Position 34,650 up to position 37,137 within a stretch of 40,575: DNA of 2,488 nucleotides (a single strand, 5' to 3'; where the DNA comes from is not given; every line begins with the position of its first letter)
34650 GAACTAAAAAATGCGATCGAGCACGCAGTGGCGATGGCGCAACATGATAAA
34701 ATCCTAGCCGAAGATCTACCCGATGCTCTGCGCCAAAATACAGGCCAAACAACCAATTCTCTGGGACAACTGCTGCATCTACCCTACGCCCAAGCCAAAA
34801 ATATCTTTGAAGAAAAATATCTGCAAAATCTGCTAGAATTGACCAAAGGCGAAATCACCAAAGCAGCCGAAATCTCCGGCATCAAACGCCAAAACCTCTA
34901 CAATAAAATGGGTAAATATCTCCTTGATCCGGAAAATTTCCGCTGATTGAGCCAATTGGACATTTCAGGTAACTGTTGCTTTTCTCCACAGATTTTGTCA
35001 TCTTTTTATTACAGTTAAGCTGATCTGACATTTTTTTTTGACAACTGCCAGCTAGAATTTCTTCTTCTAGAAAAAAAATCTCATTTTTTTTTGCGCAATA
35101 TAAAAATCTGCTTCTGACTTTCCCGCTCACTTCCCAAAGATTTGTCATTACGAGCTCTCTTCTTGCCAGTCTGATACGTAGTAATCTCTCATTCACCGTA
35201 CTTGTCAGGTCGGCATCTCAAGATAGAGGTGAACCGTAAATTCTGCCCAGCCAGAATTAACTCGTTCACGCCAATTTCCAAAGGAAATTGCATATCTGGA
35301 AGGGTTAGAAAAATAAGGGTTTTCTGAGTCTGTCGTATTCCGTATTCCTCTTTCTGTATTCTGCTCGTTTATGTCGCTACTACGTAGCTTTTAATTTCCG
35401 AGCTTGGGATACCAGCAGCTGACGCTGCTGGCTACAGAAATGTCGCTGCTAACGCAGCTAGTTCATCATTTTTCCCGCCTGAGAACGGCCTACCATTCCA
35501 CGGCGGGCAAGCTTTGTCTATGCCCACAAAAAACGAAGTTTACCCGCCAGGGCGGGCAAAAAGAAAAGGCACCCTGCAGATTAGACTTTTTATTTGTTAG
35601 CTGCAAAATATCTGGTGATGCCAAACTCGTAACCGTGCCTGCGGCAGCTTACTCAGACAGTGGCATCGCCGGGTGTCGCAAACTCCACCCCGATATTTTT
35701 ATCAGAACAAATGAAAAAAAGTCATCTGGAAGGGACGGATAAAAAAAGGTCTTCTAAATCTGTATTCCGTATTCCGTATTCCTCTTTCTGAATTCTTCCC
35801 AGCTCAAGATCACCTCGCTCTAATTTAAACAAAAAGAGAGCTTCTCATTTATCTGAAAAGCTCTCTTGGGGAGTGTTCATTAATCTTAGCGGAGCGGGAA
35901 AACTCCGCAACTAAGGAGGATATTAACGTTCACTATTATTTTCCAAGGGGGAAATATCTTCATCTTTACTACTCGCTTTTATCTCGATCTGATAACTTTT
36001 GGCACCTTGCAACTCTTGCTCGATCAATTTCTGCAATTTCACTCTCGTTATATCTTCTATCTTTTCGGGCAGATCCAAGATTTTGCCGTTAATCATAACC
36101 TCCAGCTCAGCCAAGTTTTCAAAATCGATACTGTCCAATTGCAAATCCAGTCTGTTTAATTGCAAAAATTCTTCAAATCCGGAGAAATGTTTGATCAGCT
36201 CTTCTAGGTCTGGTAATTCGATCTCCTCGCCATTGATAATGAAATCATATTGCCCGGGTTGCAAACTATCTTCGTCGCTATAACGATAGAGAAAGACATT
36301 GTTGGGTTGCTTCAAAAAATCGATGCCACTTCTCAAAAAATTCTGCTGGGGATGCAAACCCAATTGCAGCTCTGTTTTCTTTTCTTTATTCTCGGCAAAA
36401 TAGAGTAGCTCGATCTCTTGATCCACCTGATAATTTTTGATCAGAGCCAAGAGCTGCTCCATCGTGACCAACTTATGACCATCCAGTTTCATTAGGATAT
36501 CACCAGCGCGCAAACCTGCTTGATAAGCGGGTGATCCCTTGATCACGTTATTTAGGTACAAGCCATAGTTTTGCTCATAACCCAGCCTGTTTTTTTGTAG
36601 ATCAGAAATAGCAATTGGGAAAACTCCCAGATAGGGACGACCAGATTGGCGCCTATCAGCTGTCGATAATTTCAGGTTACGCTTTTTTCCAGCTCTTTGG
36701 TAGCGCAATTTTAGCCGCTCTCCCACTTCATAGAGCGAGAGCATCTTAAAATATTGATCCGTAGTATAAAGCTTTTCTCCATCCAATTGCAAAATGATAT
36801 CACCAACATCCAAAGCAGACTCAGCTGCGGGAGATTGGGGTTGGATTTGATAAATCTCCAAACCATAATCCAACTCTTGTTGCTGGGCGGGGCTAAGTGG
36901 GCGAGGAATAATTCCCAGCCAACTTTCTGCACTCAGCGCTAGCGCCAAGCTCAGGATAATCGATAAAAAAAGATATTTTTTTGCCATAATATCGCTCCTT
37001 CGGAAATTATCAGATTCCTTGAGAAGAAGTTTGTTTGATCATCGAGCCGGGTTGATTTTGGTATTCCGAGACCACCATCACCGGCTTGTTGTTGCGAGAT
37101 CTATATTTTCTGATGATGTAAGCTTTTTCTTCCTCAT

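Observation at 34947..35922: ~0.97-kb gene-free gap between convergent genes holds a GC-rich hairpin island bracketed by ~70-nt direct repeats with GTATTCC heptads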

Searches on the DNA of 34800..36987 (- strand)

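Call 4: search_rna_families(source=window, start=34800, end=36050, threshold=evalue, max_evalue=10, show_alignments=3)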
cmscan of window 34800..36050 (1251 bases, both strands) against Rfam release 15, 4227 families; matches with E-value up to 10: 8.
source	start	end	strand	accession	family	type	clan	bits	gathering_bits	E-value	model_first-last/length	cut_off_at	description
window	35820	35880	+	RF00249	mir-46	Gene; miRNA;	-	20.4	44.7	0.39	1-85/85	no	mir-46/mir-47/mir-281 microRNA precursor family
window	35272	35290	-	RF01376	CRISPR-DR63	Gene; CRISPR;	CL00015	18.3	37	8.8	15-33/37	no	CRISPR RNA direct repeat element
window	35834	35867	+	RF03585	mir-3938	Gene; miRNA;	-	17.9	94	1.8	28-61/88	no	mir-3938 microRNA precursor family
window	35788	35922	-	RF02168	PVT1_5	Gene; lncRNA;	-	17.2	60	4.9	1-133/133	no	Pvt1 oncogene conserved region 5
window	35821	35880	-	RF00249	mir-46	Gene; miRNA;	-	16.8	44.7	3.7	1-85/85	no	mir-46/mir-47/mir-281 microRNA precursor family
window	35437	35474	-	RF00221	SNORD43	Gene; snRNA; snoRNA; CD-box;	CL00059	16.1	45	3.9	1-64/64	no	Small nucleolar RNA SNORD43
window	35834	35867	-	RF03585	mir-3938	Gene; miRNA;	-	15.8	94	7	28-61/88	no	mir-3938 microRNA precursor family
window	34997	35129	-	RF02111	IS009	Gene;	-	12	117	4.6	1-199/199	no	IS009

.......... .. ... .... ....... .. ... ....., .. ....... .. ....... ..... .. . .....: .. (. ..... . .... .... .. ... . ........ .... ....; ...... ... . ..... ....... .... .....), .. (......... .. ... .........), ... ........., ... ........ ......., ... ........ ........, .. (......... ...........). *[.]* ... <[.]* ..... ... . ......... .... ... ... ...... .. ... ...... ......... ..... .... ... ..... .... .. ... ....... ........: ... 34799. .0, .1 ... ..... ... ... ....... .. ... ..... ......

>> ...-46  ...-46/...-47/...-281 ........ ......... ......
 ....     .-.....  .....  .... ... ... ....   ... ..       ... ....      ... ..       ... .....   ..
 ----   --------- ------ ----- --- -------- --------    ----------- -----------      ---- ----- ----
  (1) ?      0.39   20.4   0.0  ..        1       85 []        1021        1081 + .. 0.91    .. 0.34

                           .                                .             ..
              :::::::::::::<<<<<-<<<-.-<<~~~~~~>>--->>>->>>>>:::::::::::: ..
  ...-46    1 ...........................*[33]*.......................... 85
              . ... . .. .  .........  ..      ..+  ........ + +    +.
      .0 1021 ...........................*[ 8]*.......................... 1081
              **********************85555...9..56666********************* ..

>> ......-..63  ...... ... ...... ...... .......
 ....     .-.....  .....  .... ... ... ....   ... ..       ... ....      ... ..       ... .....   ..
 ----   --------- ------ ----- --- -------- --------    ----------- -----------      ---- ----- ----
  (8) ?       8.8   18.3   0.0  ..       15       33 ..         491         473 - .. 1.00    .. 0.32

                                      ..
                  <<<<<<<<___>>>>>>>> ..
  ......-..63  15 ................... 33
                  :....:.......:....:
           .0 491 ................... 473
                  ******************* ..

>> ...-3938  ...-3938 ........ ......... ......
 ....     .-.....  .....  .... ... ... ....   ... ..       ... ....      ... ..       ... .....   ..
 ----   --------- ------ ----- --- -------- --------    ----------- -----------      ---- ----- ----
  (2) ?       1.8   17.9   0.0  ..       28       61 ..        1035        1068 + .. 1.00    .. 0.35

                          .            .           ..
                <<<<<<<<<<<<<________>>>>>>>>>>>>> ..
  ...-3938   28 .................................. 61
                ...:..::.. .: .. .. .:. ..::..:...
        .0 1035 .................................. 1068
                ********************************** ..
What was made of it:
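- On Any Rfam 15 family: Gap on both strands at E <= 10: only chance hits of 20 bits or less (call 4).
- On CRISPR array: The only CRISPR-type Rfam hit scores 18 bits at E = 8.8 (call 4).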

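Call 64: search_rna_families(source=L001, start=2600, end=3495, threshold=evalue, max_evalue=1)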
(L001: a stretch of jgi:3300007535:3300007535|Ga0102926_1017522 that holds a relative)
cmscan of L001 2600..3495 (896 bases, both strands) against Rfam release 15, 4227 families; matches with E-value up to 1: 1.
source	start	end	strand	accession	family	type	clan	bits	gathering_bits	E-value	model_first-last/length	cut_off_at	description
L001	2734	2792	-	RF00249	mir-46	Gene; miRNA;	-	21.2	44.7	0.17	1-85/85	no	mir-46/mir-47/mir-281 microRNA precursor family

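Call 66: search_dna_similar(query=window:35100-35830:+, collection=phages, mode=distant, max_evalue=0.01)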
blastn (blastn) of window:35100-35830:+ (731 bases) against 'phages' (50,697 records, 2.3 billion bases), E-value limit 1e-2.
No match.

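Call 67: search_dna_similar(query=window:35100-35830:+, collection=plasmids, mode=distant, max_evalue=0.01)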
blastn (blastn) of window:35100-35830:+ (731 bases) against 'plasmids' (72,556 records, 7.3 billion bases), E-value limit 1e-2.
No match.

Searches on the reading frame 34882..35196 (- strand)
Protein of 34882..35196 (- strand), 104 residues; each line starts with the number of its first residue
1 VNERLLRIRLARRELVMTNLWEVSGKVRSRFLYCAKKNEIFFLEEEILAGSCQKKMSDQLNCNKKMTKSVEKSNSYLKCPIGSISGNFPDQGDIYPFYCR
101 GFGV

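Call 11: search_protein_families(library=pfam, proteins=[window:34882-35196:-], max_evalue=0.01)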
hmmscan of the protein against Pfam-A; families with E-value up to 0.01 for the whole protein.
window:34882-35196:- (104 aa): 0 families

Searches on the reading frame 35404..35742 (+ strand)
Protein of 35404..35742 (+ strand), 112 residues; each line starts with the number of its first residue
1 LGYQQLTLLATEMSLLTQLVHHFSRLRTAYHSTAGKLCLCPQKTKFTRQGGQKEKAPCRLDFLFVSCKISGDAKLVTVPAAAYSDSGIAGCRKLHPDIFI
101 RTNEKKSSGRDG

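Call 11: search_protein_families(library=pfam, proteins=[window:35404-35742:+], max_evalue=0.01)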
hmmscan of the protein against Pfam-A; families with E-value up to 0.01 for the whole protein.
window:35404-35742:+ (112 aa): 0 families

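Call 76: search_protein_representatives(protein=window:35404-35739:+)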
Query: 112 residues. Proteins with E-value up to 0.001 (for the whole library): 3; up to 1e-10: 2; up to 1e-30: 1. The best 3 are listed.
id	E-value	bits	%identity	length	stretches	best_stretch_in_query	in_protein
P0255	9.0e-35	135.4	84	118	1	13-111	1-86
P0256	1.7e-21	92.7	29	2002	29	62-96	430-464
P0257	2.0e-04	37.8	34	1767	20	57-91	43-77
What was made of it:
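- Among 1.84 billion representative proteins only one real hit appeared, itself an orphan 118-aa ORF (call 76). There is no family in Pfam or among 1.84 billion representatives (calls 11, 76).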

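Call 80: list_cluster_members(proteins=[P0255, P0256])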
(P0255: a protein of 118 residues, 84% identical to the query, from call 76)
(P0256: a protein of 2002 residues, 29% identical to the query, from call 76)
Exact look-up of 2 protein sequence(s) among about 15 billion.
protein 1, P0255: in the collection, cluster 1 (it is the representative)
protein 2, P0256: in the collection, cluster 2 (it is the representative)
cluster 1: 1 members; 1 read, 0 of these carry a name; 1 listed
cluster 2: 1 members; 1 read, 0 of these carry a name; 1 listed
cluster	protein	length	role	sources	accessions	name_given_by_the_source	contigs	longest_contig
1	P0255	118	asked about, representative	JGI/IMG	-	-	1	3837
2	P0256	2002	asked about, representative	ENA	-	-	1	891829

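Call 82: list_cluster_members(proteins=[window:35404-35739:+, window:35440-35739:+, window:34885-35196:-, window:35660-35788:+, window:35493-35624:-])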
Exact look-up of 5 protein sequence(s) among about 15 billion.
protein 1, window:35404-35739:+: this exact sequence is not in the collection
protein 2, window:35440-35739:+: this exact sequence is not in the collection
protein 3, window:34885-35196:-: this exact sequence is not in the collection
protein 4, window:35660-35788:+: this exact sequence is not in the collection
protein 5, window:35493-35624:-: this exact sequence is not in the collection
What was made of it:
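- Not annotated as a protein in the record (call 82). The record's annotators did not call it (call 82).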

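Call 83: find_related_loci(query=P0255, collection=viral_contigs, flank=5000)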
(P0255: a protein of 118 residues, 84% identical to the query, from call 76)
Query P0255 (118 aa) in viral_contigs; peptide patterns used: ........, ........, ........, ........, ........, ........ (x = any residue, [..] = any of these).
99 stretches matched a pattern, but none encodes a relative of the query by tblastn (E <= 1e-3).

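Call 102: predict_structure(alignment_id=A4)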
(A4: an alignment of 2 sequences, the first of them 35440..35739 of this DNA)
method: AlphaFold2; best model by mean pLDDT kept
length: 100 residues; sequences in the alignment: 2
mean_pLDDT: 41.8   pTM: 0.27
mean pLDDT of the five models: 41.8, 39.8, 39.4, 34.7, 33.7
residues with pLDDT >= 90: 0; 70-90: 0; 50-70: 18; < 50: 82
segments of 3 or more residues with pLDDT < 50: 1-48, 70-100
pLDDT, mean of each block of 10 residues (from residue 1): 33 34 38 36 45 52 54 47 43 37
secondary structure, 60 per line:
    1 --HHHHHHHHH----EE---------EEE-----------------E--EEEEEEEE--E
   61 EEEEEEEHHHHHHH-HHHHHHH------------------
elements in order: H3-11 E27-29 E50-57 E60-67 H68-74 H76-82
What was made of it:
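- AlphaFold2 pLDDT 41.8 (call 102). pLDDT is 41.8 (call 102).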
